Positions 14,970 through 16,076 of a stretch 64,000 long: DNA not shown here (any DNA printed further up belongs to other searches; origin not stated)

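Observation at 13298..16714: Phage-encoded deoxynucleoside scavenging cluster: dNMP kinase, deoxynucleoside kinase and a PnuC-like membrane transporter (plus NrdH-like redoxin at 2444)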

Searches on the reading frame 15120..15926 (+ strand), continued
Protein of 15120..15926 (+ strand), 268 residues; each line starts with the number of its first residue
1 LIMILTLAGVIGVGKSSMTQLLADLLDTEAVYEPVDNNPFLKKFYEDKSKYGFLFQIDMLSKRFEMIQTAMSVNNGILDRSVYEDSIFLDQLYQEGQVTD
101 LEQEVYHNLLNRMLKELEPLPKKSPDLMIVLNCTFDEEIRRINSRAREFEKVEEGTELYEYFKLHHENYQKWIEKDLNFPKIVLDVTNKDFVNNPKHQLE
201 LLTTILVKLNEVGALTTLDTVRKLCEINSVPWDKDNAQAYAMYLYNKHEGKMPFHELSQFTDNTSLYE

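Call 81: find_homologous_proteins(query=window:15120-15926:+, max_evalue=1e-20)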
Query window:15120-15926:+ (268 aa): 142 proteins with E <= 1e-20 among 786 candidates; the best 120 are listed.
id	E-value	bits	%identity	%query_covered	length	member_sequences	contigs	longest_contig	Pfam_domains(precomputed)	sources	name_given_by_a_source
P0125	1.4e-163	560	94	99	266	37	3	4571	PF01712.26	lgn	-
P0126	1.7e-130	452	75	100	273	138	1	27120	PF02223.24,PF13238.13,PF01712.26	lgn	-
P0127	5.2e-127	441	74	99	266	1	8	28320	PF02223.24,PF01712.26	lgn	-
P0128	4.0e-125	434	74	99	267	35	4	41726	PF02223.24,PF13238.13,PF01712.26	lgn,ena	-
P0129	6.7e-125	434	74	99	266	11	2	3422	PF13238.13,PF01712.26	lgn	-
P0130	4.9e-124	431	73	99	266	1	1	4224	PF02223.24,PF01712.26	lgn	-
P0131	7.1e-124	430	73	99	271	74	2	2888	PF02223.24,PF13238.13,PF01712.26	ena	-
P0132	2.8e-122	425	71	99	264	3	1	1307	PF13238.13,PF01712.26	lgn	-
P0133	3.9e-122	425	72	99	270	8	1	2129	PF02223.24,PF13238.13,PF01712.26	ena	-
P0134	1.9e-116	406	71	99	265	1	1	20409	PF13238.13,PF01712.26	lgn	-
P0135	5.6e-116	404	68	99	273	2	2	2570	PF13238.13,PF01712.26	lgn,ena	-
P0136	9.6e-116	404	69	99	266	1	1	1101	PF02223.24,PF13238.13,PF01712.26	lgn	-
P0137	3.4e-107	376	67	97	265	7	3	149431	PF02223.24,PF13238.13,PF01712.26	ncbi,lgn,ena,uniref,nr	ncbi:deoxynucleoside kinase [Enterococcus phage vB_EfaM_A2]|uniref:Deoxynucleoside kinase n=1 Tax=En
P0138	4.4e-106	372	74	84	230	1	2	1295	PF13238.13,PF01712.26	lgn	-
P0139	7.7e-106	371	73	85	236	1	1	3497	PF13238.13,PF01712.26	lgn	-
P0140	5.8e-105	368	73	84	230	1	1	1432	PF13238.13,PF01712.26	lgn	-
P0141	1.7e-104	367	76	80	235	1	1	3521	PF02223.24,PF13238.13,PF01712.26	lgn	-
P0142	1.1e-102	361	74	80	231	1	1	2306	PF02223.24,PF13238.13,PF01712.26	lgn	-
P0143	1.4e-102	361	74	80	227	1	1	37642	PF02223.24,PF13238.13,PF01712.26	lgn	-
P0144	4.0e-102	359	72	80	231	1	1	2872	PF02223.24,PF13238.13,PF01712.26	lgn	-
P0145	1.1e-101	358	72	83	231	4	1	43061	PF02223.24,PF13238.13,PF01712.26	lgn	-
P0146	4.1e-101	356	74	80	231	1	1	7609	PF02223.24,PF13238.13,PF01712.26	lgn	-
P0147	5.8e-101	355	73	80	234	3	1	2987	PF13238.13,PF01712.26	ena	-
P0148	1.9e-100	354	71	83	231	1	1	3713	PF02223.24,PF13238.13,PF01712.26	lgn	-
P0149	4.2e-100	352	73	80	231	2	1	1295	PF02223.24,PF13238.13,PF01712.26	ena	-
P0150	4.6e-100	352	74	82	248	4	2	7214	PF02223.24,PF01712.26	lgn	-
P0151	4.7e-100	352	74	80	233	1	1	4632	PF02223.24,PF13238.13,PF01712.26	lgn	-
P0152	6.6e-100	352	74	80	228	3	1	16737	PF02223.24,PF13238.13,PF01712.26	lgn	-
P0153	1.6e-99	350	73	80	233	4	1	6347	PF02223.24,PF01712.26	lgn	-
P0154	3.6e-99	349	71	83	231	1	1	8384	PF02223.24,PF13238.13,PF01712.26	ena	-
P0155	3.7e-99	349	73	80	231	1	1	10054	PF13238.13,PF01712.26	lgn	-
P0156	4.1e-99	349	71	83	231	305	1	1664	PF02223.24,PF13238.13,PF01712.26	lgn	-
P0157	4.2e-99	349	74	79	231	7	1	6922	PF02223.24,PF13238.13,PF01712.26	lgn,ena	-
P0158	4.5e-99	349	73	80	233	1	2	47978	PF02223.24,PF13238.13,PF01712.26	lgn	-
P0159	5.9e-99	349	73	80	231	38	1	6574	PF02223.24,PF13238.13,PF01712.26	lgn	-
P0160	6.5e-99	348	73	80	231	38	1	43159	PF02223.24,PF13238.13,PF01712.26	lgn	-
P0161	7.4e-99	348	74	80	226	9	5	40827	PF02223.24,PF13238.13,PF01712.26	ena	-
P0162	7.5e-99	348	71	83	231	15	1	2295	PF02223.24,PF13238.13,PF01712.26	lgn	-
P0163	1.1e-98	348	74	80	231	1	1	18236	PF02223.24,PF13238.13,PF01712.26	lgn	-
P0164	1.1e-98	348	73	80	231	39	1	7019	PF02223.24,PF13238.13,PF01712.26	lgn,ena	-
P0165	1.9e-98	347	72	80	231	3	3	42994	PF02223.24,PF13238.13,PF01712.26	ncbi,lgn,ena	-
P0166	1.9e-98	347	73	80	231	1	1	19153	PF02223.24,PF13238.13,PF01712.26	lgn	-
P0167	2.5e-98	347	72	80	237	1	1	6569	PF02223.24,PF13238.13,PF01712.26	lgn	-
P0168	2.8e-98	346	72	80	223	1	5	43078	PF02223.24,PF13238.13,PF01712.26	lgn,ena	-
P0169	4.2e-98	346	71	83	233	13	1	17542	PF02223.24,PF13238.13,PF01712.26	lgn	-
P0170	5.2e-98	346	70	83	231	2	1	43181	PF01712.26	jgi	jgi:deoxyadenosine/deoxycytidine kinase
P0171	7.4e-98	345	72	80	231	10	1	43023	PF13238.13,PF01712.26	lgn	-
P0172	7.8e-98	345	72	80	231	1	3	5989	PF02223.24,PF13238.13,PF01712.26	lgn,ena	-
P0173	7.9e-98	345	72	80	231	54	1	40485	PF02223.24,PF13238.13,PF01712.26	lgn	-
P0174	1.8e-97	344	70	83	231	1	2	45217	PF13238.13,PF01712.26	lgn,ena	-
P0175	2.0e-97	344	73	79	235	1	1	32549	PF02223.24,PF13238.13,PF01712.26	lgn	-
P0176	3.0e-97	343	70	84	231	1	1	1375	PF02223.24,PF13238.13,PF01712.26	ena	-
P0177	6.8e-96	339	71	80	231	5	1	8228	PF13238.13,PF01712.26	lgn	-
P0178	2.1e-95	337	71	80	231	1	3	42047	PF02223.24,PF13238.13,PF01712.26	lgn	-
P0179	1.1e-87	312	56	99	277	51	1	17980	PF02223.24,PF01712.26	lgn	-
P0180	9.0e-83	296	67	80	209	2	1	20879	PF02223.24,PF13238.13,PF01712.26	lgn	-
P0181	2.1e-82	294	65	80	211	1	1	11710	PF02223.24,PF13238.13,PF01712.26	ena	-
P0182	3.0e-78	281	60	81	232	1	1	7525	PF02223.24,PF01712.26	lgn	-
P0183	2.1e-76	275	53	97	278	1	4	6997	PF02223.24,PF01712.26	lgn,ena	-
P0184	5.7e-76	273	53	97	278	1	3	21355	PF02223.24,PF01712.26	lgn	-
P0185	6.9e-76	273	53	97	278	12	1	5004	PF02223.24,PF01712.26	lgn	-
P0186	1.0e-75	272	53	97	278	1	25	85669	PF02223.24,PF01712.26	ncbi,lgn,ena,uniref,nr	ncbi:deoxyadenosine kinase / deoxyguanosine kinase [Enterococcus phage nattely]|uniref:Deoxyadenosin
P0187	1.1e-75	272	53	97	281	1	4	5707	PF02223.24,PF01712.26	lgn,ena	-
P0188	1.4e-75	272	52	97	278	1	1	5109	PF02223.24,PF01712.26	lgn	-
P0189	2.0e-75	272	51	97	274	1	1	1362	PF02223.24,PF01712.26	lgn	-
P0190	3.0e-75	271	52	97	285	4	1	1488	PF02223.24,PF01712.26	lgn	-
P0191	3.2e-75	271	52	97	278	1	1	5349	PF02223.24,PF01712.26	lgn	-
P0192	4.3e-75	270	53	97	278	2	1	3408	PF02223.24,PF01712.26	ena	-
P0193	4.8e-75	270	52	97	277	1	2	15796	PF02223.24,PF01712.26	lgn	-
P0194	2.2e-74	268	52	97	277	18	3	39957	PF02223.24,PF01712.26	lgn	-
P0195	3.7e-74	267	52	97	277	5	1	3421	PF02223.24,PF01712.26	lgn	-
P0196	5.5e-74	267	52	97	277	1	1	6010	PF02223.24,PF01712.26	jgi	jgi:deoxyadenosine/deoxycytidine kinase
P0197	6.2e-74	267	52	97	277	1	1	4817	PF02223.24,PF01712.26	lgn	-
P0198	1.8e-73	265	52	97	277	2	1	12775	PF02223.24,PF01712.26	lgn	-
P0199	2.4e-73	265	52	97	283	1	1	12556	PF02223.24,PF01712.26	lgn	-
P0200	4.8e-73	264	51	97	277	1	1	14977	PF02223.24,PF01712.26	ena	-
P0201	5.3e-73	264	51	97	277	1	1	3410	PF02223.24,PF01712.26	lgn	-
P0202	5.8e-73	263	51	97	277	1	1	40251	PF02223.24,PF01712.26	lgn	-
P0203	1.9e-71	259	51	97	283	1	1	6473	PF02223.24,PF01712.26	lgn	-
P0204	1.3e-70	256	51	97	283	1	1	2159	PF02223.24,PF01712.26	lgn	-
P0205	5.2e-70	254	52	91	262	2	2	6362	PF01712.26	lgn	-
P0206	5.1e-68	247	72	58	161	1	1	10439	PF01712.26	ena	-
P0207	1.8e-65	239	71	59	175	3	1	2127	PF02223.24,PF01712.26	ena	-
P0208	8.9e-62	227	67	58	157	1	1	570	PF01712.26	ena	-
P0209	4.5e-39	152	77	36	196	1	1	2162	PF01712.26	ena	-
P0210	1.3e-31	128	61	41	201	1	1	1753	PF01712.26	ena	-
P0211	1.3e-26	112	36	79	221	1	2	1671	PF13238.13,PF01712.26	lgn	-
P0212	1.6e-26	111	35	79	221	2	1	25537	PF01712.26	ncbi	-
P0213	3.0e-26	110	35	79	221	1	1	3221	PF13238.13,PF01712.26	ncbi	-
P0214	3.0e-26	110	36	79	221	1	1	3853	PF13238.13,PF01712.26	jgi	jgi:deoxyadenosine/deoxycytidine kinase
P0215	3.0e-26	110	36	79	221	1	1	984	PF13238.13,PF01712.26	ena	-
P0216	3.2e-26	110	35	79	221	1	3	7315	PF13238.13,PF01712.26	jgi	jgi:deoxyadenosine/deoxycytidine kinase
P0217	4.6e-26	110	39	71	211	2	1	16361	PF13238.13,PF01712.26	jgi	jgi:deoxyadenosine/deoxycytidine kinase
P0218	5.5e-26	110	35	79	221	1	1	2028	PF01712.26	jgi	jgi:deoxyadenosine/deoxycytidine kinase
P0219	6.1e-26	109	35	79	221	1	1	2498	PF13238.13,PF01712.26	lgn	-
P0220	7.8e-26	109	35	79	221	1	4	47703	PF13238.13,PF01712.26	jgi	jgi:deoxyadenosine/deoxycytidine kinase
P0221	1.1e-25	109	35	79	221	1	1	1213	PF13238.13,PF01712.26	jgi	jgi:deoxyadenosine/deoxycytidine kinase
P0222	1.2e-25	108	35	79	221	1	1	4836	PF13238.13,PF01712.26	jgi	jgi:deoxyadenosine/deoxycytidine kinase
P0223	1.2e-25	108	35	79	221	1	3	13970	PF13238.13,PF01712.26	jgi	jgi:deoxyadenosine/deoxycytidine kinase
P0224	1.6e-25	108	35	79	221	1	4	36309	PF13238.13,PF01712.26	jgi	jgi:deoxyadenosine/deoxycytidine kinase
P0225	3.1e-25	107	35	76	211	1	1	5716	PF02223.24,PF13238.13,PF01712.26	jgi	-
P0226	5.3e-25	106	35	79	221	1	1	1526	PF13238.13,PF01712.26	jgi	jgi:deoxyadenosine/deoxycytidine kinase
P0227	1.3e-24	105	35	79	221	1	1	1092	PF13238.13,PF01712.26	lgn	-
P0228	3.2e-24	104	36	72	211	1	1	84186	PF01712.26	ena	-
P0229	3.6e-24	104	34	79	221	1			PF13238.13,PF01712.26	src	-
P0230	6.2e-24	103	36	74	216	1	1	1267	PF01712.26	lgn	-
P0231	6.2e-24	103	36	74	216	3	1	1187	PF01712.26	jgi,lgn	jgi:deoxyadenosine/deoxycytidine kinase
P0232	7.0e-24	103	35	79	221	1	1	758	PF13238.13,PF01712.26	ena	-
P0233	7.5e-24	103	40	64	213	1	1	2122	PF13238.13,PF01712.26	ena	-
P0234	8.6e-24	102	34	79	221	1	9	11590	PF01712.26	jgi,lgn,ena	-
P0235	8.8e-24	102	34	79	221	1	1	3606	PF01712.26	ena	-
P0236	9.0e-24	102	35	79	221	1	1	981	PF01712.26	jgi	jgi:deoxyadenosine/deoxycytidine kinase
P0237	9.3e-24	102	33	78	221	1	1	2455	PF01712.26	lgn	-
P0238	9.7e-24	102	34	78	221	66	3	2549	PF02223.24,PF13238.13,PF01712.26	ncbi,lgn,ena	-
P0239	1.0e-23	102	34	74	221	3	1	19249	PF13238.13,PF01712.26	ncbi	ncbi:MAG: deoxynucleoside kinase [Anaerolineales bacterium]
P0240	1.0e-23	102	33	78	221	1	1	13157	PF13238.13,PF01712.26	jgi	jgi:deoxyadenosine/deoxycytidine kinase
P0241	3.0e-23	101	34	82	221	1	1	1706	PF01712.26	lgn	-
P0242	4.6e-23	100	33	79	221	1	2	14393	PF01712.26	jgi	jgi:deoxyadenosine/deoxycytidine kinase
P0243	5.9e-23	100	32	78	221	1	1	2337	PF13238.13,PF01712.26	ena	-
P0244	6.0e-23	100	34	79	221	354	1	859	PF01712.26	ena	-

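Call 82: find_encoding_contigs(protein=P0194, flank=4000, max_places=1)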
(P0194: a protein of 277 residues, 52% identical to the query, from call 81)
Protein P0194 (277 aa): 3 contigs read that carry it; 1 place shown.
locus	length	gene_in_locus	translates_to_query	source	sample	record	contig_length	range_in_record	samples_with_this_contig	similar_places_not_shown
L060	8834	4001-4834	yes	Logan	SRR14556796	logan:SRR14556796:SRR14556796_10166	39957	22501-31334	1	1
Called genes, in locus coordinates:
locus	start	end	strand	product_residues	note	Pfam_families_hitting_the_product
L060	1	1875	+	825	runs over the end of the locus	PF07733:DNA_pol3_alpha, PF17657:DNA_pol3_finger, PF14579:HHH_6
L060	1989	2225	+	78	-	-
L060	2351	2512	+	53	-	-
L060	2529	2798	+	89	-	-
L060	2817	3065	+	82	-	-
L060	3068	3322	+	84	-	-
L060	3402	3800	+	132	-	-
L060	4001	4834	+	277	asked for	PF01712:dNK, PF02223:Thymidylate_kin (faint)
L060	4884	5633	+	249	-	PF04973:NMN_transporter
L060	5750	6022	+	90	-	-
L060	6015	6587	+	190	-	PF00625:Guanylate_kin, PF13238:AAA_18 (weak), PF01202:SKI (faint), PF02223:Thymidylate_kin (faint)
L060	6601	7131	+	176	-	PF05866:RusA (faint)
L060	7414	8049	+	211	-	-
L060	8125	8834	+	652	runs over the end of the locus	PF00204:DNA_gyraseB, PF01751:Toprim, PF00986:DNA_gyraseB_C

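Call 83: find_encoding_contigs(protein=P0179, flank=4000, max_places=1)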
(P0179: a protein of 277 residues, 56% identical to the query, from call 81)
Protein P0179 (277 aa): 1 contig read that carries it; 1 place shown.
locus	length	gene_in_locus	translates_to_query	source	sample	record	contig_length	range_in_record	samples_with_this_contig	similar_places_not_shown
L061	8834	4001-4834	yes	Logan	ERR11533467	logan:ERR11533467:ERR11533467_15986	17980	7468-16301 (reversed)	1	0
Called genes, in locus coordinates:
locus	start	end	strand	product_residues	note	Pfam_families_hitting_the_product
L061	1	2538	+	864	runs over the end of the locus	PF01612:DNA_pol_A_exo1, PF00476:DNA_pol_A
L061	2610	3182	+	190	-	-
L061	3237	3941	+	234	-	PF04973:NMN_transporter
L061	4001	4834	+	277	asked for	PF01712:dNK, PF02223:Thymidylate_kin (faint)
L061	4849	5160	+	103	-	-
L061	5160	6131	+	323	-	PF00303:Thymidylat_synt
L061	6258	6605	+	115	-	PF07463:NUMOD4 (weak), PF13392:HNH_3 (weak)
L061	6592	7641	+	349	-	-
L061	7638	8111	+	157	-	-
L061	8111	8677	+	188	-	PF02075:RuvC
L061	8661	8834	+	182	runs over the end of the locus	PF04275:P-mevalo_kinase, PF13238:AAA_18 (weak), PF21448:DNMK (faint)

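Call 84: find_encoding_contigs(protein=P0158, flank=4000, max_places=1)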
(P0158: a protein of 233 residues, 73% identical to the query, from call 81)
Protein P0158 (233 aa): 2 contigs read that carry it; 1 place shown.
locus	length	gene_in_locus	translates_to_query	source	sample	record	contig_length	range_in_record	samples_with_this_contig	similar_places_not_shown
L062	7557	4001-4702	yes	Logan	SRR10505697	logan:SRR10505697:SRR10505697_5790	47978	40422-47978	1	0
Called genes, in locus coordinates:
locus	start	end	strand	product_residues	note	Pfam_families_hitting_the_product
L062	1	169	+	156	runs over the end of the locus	-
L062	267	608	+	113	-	PF07463:NUMOD4 (weak), PF13392:HNH_3 (weak)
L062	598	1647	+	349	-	-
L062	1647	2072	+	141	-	-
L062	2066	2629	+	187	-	PF02075:RuvC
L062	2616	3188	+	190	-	PF13238:AAA_18 (weak), PF21448:DNMK (faint), PF04275:P-mevalo_kinase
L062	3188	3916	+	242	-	-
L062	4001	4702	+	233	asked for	PF01712:dNK, PF02223:Thymidylate_kin (faint), PF13238:AAA_18 (faint)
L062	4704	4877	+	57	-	-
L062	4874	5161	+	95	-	-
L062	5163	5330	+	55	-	-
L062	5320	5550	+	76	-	-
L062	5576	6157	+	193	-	PF07852:DUF1642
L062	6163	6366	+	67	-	-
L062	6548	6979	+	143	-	-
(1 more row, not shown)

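Call 93: predict_structure(alignment_id=A5)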
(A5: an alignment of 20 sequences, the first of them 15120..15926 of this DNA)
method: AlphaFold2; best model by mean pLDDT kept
length: 268 residues; sequences in the alignment: 20
mean_pLDDT: 89.2   pTM: 0.87
mean pLDDT of the five models: 89.2, 89.0, 88.8, 88.1, 87.9
residues with pLDDT >= 90: 156; 70-90: 97; 50-70: 15; < 50: 0
segments of 3 or more residues with pLDDT < 50: none
pLDDT, mean of each block of 10 residues (from residue 1): 87 91 92 76 86 91 86 85 89 93 94 79 84 94 74 86 93 90 95 94 97 94 96 95 92 90 86
secondary structure, 60 per line:
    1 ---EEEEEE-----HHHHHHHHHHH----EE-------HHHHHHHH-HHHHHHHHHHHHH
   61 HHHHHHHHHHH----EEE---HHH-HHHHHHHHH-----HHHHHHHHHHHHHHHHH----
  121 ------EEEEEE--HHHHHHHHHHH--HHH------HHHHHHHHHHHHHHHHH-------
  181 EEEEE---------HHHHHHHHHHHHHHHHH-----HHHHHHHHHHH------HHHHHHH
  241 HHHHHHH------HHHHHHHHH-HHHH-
elements in order: E4-9 H15-25 H39-46 H48-71 E76-78 H86-94 H100-116 E127-132 H135-145 H157-173 E181-185 H195-211 H217-227 H234-247 H254-262 H264-267

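Call 97: search_protein_families(library=pfam, proteins=[L061:2610-3182:+, L060:5750-6022:+], max_evalue=0.001)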
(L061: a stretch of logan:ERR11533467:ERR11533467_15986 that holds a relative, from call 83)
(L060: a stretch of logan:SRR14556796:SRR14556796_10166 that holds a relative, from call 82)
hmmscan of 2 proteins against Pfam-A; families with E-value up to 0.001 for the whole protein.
L061:2610-3182:+ (190 aa): 1 family
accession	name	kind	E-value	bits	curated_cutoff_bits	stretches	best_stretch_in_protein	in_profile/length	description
PF16326.10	ABC_tran_CTD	-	8.9e-05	23.1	32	1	82-128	18-62/69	ABC transporter C-terminal domain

L060:5750-6022:+ (90 aa): 0 families
